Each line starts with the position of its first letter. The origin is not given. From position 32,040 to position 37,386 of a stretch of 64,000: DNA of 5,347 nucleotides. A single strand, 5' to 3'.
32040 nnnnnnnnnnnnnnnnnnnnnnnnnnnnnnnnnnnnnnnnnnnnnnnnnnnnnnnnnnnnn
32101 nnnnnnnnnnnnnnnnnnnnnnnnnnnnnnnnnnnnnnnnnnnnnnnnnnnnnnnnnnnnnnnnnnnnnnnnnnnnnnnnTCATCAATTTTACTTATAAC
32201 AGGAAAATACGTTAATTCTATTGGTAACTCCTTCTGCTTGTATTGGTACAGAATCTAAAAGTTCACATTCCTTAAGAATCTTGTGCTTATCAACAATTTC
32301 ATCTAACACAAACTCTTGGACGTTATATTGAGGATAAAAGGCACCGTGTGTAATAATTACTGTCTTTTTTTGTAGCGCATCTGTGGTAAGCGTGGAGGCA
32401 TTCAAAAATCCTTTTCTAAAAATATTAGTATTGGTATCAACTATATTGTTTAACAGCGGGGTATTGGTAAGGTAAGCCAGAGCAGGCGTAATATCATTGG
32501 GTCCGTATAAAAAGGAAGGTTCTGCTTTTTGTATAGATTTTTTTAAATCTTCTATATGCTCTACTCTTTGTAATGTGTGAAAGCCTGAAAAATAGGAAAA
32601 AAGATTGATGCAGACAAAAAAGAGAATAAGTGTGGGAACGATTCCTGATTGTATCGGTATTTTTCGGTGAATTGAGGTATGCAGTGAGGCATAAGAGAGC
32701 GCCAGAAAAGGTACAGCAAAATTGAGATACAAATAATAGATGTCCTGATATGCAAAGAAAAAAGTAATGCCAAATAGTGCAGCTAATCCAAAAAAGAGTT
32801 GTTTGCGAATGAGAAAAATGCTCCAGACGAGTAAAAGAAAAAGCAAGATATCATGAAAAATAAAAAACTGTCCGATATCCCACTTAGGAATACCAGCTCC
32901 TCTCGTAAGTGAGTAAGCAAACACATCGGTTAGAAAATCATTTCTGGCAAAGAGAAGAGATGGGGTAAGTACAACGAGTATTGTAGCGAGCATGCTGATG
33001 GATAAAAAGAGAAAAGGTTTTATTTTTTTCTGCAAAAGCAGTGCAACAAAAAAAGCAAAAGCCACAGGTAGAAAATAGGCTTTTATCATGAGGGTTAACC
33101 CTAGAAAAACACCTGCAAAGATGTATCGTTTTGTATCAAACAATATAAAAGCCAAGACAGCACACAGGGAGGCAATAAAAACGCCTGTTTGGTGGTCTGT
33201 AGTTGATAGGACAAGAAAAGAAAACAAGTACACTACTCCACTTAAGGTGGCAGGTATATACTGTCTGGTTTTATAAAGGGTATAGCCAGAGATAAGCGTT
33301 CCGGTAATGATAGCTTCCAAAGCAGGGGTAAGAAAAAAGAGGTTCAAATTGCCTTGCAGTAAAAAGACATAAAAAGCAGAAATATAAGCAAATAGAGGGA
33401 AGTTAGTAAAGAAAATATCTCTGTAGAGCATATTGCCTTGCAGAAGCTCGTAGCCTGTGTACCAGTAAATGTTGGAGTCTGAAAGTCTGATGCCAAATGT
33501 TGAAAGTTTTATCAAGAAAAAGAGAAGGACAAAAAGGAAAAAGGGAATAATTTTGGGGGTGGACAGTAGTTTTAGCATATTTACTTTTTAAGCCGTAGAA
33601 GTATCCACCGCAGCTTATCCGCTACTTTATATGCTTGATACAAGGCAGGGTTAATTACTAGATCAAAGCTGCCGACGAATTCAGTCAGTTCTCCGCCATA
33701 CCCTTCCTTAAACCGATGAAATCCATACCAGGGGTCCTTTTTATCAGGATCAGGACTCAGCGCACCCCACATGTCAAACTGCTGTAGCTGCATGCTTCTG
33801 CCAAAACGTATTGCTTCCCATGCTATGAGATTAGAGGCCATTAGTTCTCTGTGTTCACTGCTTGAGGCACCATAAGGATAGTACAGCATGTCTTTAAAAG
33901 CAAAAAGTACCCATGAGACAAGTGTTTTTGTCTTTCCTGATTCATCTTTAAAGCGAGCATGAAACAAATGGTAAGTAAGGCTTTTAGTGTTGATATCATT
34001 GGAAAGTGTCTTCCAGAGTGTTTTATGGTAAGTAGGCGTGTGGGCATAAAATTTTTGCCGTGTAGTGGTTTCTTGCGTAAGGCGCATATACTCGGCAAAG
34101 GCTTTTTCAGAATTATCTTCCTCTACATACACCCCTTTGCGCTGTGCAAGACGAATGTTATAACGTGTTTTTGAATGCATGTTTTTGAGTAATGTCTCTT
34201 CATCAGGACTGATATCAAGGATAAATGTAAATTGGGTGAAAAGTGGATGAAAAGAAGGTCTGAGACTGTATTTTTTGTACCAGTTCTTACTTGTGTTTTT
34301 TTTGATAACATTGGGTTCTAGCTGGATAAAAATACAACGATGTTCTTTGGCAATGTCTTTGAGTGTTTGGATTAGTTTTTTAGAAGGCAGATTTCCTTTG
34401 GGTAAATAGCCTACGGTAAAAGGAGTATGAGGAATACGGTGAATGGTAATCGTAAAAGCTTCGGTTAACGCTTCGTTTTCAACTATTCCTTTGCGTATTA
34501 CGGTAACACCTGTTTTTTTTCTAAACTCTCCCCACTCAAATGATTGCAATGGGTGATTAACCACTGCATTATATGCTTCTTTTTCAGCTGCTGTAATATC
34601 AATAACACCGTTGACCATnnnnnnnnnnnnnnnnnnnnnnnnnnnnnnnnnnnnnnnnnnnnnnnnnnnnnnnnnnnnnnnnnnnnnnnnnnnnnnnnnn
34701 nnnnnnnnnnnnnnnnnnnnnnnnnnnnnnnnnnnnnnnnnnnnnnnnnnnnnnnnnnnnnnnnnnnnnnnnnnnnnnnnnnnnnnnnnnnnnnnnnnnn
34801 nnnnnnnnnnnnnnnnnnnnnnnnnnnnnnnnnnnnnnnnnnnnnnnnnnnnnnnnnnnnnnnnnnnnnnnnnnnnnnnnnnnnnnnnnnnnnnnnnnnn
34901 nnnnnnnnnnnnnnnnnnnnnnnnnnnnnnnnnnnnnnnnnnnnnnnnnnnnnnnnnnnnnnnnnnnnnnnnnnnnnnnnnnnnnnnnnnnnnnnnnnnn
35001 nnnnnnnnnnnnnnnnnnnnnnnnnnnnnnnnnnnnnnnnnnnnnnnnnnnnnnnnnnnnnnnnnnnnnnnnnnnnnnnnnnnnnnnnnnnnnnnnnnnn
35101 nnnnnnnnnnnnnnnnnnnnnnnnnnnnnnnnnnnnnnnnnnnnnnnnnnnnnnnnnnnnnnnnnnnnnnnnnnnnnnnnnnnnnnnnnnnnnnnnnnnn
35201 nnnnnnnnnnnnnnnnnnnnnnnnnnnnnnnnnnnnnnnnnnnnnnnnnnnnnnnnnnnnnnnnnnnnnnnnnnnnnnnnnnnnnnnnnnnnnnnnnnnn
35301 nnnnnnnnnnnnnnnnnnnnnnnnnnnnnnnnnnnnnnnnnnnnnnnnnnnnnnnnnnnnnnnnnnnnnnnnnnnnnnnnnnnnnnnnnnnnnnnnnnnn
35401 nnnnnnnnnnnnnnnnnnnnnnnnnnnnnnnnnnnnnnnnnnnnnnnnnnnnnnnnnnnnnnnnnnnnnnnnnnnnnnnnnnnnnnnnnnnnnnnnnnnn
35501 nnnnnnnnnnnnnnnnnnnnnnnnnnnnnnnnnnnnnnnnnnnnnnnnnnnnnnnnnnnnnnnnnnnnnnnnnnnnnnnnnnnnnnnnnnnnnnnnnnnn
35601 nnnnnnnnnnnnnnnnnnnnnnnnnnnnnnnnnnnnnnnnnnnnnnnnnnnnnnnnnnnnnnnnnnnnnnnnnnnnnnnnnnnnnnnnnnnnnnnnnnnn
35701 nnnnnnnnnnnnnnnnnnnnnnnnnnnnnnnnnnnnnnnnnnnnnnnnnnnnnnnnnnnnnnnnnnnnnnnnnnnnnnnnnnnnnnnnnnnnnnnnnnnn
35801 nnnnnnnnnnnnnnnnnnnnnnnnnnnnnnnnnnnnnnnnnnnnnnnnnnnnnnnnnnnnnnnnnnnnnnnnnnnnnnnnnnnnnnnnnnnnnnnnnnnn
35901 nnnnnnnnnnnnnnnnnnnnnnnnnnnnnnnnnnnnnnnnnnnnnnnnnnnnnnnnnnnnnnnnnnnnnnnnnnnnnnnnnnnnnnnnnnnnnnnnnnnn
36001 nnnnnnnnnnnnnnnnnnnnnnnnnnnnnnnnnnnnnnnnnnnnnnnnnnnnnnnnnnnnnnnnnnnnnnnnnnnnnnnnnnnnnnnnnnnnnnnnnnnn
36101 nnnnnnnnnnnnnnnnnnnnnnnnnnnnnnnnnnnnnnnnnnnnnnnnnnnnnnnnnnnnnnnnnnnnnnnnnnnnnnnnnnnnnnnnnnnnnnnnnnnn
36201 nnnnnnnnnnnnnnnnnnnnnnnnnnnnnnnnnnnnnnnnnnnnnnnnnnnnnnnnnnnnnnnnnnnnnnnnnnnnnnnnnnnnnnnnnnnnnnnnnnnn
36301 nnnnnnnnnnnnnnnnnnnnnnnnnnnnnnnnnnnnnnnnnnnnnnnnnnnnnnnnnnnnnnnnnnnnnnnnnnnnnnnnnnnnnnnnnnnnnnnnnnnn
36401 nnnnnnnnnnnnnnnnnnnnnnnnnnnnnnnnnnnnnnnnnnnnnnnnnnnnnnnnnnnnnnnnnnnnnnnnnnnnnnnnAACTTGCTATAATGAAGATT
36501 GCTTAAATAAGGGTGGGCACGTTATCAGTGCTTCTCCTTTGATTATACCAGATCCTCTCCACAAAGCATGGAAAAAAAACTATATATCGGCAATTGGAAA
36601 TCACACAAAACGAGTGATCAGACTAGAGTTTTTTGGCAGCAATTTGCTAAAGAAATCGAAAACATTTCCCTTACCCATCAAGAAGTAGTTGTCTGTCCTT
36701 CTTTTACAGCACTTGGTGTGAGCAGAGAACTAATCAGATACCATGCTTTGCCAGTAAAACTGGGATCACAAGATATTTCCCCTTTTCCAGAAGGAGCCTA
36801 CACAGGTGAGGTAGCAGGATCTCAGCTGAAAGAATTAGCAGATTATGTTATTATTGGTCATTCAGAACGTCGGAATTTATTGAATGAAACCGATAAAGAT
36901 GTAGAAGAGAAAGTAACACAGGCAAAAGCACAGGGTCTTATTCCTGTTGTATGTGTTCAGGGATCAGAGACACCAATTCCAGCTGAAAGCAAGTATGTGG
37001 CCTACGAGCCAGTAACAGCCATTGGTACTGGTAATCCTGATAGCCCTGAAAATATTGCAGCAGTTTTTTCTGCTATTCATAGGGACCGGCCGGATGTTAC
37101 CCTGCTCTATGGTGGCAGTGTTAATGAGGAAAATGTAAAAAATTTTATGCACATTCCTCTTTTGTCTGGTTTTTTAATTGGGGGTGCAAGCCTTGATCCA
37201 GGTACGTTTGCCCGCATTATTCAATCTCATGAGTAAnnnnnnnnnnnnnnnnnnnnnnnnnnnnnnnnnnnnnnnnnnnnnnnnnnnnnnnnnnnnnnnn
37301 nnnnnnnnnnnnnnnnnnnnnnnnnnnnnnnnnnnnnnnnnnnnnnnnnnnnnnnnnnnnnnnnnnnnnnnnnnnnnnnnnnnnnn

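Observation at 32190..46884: First block of an envelope-glycopolymer cluster: GT-C enzymes, DUF2298 YYY protein, LCP ligase, FemAB-like, epimerase and FAD oxidoreductase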

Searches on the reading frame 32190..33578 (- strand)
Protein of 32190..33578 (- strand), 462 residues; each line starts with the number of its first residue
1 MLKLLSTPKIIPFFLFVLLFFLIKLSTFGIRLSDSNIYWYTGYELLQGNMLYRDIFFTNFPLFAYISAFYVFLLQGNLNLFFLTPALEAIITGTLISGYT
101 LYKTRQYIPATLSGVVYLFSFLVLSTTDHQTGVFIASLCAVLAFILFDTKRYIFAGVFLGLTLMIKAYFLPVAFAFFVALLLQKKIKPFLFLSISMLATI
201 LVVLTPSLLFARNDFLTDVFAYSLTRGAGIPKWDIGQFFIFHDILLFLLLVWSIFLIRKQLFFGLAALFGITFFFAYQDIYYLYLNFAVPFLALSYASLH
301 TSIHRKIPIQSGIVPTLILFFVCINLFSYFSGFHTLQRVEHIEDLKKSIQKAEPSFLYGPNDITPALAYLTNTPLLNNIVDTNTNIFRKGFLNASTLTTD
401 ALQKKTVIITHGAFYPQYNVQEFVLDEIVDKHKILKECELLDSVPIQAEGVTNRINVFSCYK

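Call 3: search_protein_families(library=pfam, proteins=[window:32190-33578:-], max_evalue=0.01)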
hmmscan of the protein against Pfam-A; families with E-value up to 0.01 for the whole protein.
window:32190-33578:- (462 aa): 0 families

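Call 5: search_protein_families(library=ncbifam, proteins=[window:32190-33578:-], max_evalue=0.01)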
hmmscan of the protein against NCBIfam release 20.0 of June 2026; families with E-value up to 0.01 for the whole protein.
window:32190-33578:- (462 aa): 1 family
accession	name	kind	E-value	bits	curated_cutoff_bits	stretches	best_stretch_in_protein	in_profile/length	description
NF046093.1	AZOBR_p60025_fam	subfamily_domain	0.0037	16.5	150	1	80-199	114-230/232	AZOBR_p60025 family cell surface glycopolymer formation protein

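Call 72: find_homologous_proteins(query=window:32190-33578:-, max_evalue=0.001)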
Query window:32190-33578:- (462 aa): 228 proteins with E <= 0.001 among 8000 candidates; the best 120 are listed.
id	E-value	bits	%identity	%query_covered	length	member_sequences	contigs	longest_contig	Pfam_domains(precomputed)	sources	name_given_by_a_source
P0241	1.1e-295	999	100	100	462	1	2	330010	-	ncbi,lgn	-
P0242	2.4e-145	503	52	99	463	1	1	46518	PF13231.13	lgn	-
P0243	4.2e-142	492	51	98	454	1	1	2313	-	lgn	-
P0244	7.1e-141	488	50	94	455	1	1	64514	-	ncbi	-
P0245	2.1e-139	484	51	95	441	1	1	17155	PF13231.13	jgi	jgi:uncharacterized membrane protein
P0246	6.9e-139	482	50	98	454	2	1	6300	-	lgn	-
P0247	2.9e-138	480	51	98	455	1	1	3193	-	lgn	-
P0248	7.7e-137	475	53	95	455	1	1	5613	-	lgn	-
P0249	1.3e-136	474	51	95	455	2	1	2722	-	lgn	-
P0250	4.3e-136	473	49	95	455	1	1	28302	-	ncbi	-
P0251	5.5e-136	472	51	95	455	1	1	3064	-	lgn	-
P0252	1.7e-135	471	50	98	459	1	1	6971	PF09594.17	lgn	-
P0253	2.7e-135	470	51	98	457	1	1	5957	-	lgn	-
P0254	3.0e-135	470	49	95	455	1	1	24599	-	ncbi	-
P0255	3.4e-135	470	51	95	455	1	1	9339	-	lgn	-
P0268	1.4e-132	461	48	99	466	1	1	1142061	-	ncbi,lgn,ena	-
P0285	8.6e-131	455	47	100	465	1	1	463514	-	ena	-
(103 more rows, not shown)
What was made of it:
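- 32190..33578 (-): Polytopic GT-C-like protein (462 aa), paired with FemAB. Some homologues carry PMT_2, GT87 or DUF2079 hits (call 72).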

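Call 100: find_encoding_contigs(protein=P0268, flank=7000, max_places=1)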
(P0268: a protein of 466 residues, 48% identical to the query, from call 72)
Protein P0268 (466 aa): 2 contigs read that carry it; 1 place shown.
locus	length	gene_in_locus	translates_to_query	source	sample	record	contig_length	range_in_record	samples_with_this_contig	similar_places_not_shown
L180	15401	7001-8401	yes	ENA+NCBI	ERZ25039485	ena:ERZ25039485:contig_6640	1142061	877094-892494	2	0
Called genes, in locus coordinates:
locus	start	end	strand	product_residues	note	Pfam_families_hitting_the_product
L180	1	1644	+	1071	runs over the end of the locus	-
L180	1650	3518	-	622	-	-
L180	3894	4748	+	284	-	-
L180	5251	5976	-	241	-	-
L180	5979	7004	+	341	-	PF02388:FemAB, PF13480:Acetyltransf_6, PF02388:FemAB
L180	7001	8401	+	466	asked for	-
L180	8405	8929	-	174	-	PF06325:PrmA (weak)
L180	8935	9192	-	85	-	PF10502:Peptidase_S26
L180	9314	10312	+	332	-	PF00657:Lipase_GDSL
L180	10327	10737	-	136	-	PF09055:Sod_Ni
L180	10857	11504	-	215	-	PF00075:RNase_H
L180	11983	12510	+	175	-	PF21088:MS_channel_1st, PF00924:MS_channel_2nd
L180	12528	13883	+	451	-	PF27218:MJ0043_C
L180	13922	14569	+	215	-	-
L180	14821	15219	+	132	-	PF01195:Pept_tRNA_hydro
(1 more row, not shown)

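Call 101: find_encoding_contigs(protein=P0285, flank=7000, max_places=1)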
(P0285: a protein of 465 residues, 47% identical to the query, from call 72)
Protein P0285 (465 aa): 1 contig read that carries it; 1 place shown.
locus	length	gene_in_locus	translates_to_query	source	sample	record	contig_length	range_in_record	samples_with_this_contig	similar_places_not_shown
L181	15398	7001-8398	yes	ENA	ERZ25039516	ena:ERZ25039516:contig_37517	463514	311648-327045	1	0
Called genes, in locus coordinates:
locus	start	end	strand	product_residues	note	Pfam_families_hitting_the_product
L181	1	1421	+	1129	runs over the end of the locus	-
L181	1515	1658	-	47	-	-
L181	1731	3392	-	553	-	-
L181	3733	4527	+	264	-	-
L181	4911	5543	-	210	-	-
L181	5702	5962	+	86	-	PF01541:GIY-YIG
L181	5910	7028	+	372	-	PF02388:FemAB, PF13480:Acetyltransf_6, PF02388:FemAB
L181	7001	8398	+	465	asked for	-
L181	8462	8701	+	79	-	-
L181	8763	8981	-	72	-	PF10049:DUF2283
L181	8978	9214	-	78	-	-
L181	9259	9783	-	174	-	PF06325:PrmA (weak)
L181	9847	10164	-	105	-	PF10502:Peptidase_S26, PF00717:Peptidase_S24 (weak), PF10502:Peptidase_S26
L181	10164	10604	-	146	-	PF09055:Sod_Ni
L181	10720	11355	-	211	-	PF00075:RNase_H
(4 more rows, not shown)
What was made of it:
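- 32190..33578 (-): The FemAB-GT-C pair recurs in two other genomes (calls 100, 101).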

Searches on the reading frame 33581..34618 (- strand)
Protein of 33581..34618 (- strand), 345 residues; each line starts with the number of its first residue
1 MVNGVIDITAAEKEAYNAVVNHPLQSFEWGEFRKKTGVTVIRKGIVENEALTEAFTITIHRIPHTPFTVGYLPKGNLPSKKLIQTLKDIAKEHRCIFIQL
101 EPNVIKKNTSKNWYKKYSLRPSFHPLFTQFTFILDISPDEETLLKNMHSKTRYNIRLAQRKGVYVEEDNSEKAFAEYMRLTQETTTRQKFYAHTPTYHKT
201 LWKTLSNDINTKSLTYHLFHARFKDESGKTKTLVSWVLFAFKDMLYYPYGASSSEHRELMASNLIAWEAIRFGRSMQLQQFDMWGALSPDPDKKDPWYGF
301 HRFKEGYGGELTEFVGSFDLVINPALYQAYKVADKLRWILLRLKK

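Call 3: search_protein_families(library=pfam, proteins=[window:33581-34618:-], max_evalue=0.01)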
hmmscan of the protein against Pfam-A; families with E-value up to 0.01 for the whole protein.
window:33581-34618:- (345 aa): 2 families
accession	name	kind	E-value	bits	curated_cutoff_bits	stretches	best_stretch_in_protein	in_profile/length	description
PF02388.22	FemAB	-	4.2e-36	125.1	24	3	220-335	295-406/406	FemAB family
PF13480.13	Acetyltransf_6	-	2.6e-06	28.1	22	1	150-285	2-136/143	Acetyltransferase (GNAT) domain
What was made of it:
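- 33581..34618 (-): FemAB-family aminoacyltransferase (345 aa), acting on the peptidoglycan peptide. PF02388, E 4e-36 (call 3).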

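Call 5: search_protein_families(library=ncbifam, proteins=[window:33581-34618:-], max_evalue=0.01)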
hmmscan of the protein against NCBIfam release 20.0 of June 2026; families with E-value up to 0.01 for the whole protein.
window:33581-34618:- (345 aa): 2 families
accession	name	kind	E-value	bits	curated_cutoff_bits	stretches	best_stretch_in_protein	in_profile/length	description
TIGR03019.1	pepcterm_femAB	equivalog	8.6e-09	34.9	260.35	1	129-283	118-258/330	FemAB family XrtA/PEP-CTERM system-associated protein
NF047883.1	UAcmpLyAlTFemX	equivalog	1.2e-08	34.7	500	1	135-329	155-334/337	UDP-N-acetylmuramoylpentapeptide-lysine N(6)-alanyltransferase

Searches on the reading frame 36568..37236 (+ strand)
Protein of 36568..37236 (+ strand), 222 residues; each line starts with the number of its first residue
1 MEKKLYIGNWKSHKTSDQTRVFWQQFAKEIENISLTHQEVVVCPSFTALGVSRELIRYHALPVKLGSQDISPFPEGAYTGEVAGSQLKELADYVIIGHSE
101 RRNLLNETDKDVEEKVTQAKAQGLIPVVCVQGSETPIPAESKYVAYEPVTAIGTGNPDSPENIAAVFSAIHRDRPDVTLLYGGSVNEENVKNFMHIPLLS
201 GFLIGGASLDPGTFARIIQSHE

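Call 3: search_protein_families(library=pfam, proteins=[window:36568-37236:+], max_evalue=0.01)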
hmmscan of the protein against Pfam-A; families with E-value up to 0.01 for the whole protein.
window:36568-37236:+ (222 aa): 1 family
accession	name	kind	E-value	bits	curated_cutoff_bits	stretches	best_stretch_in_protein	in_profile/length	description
PF00121.24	TIM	-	4.3e-57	193.9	20.1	2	6-134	3-127/245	Triosephosphate isomerase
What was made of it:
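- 36568..37236 (+): Triosephosphate isomerase (222 aa). It is a conserved, overlapping upstream neighbour of the LCP gene and is not a glycan enzyme. PF00121, E 4e-57 (call 3).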
